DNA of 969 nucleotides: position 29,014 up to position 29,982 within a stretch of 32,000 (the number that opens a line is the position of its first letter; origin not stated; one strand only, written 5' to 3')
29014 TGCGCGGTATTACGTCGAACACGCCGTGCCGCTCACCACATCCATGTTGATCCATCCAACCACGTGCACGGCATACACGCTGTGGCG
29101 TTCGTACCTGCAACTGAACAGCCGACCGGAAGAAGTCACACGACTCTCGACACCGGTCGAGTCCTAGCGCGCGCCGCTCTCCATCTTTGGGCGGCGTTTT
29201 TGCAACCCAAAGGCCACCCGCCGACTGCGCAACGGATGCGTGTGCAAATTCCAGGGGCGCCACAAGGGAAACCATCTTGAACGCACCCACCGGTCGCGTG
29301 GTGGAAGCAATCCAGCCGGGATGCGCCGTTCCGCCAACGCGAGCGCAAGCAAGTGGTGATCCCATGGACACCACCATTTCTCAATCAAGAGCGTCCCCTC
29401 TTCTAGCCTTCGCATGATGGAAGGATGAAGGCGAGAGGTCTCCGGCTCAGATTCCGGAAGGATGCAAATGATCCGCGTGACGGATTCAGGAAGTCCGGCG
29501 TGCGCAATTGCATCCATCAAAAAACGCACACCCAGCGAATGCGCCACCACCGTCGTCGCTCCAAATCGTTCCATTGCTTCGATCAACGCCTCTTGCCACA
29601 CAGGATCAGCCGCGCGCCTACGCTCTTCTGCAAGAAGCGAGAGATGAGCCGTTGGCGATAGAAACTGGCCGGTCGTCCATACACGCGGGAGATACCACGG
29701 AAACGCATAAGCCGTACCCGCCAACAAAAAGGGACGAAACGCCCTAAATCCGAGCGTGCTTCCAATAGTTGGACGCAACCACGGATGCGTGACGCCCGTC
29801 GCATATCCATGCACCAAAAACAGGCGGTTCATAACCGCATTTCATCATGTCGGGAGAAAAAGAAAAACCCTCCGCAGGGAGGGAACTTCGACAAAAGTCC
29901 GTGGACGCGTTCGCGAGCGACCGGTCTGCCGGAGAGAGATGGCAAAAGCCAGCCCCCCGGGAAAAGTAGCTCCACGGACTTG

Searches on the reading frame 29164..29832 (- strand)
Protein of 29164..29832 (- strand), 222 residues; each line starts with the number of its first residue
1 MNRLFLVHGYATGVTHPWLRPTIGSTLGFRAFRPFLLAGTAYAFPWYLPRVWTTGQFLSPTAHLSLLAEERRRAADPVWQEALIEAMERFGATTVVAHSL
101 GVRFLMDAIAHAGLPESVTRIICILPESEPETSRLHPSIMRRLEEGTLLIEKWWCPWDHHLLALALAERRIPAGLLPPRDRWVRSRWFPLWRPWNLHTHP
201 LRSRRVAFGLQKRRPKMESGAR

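Call 55: search_protein_families(library=pfam, proteins=[window:29164-29832:-], max_evalue=0.01)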
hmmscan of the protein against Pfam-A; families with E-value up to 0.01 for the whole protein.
window:29164-29832:- (222 aa): 1 family
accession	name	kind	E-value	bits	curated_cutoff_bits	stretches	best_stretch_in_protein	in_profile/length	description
PF06821.19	Ser_hydrolase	-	0.00011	22.6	22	1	77-137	40-101/172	Serine hydrolase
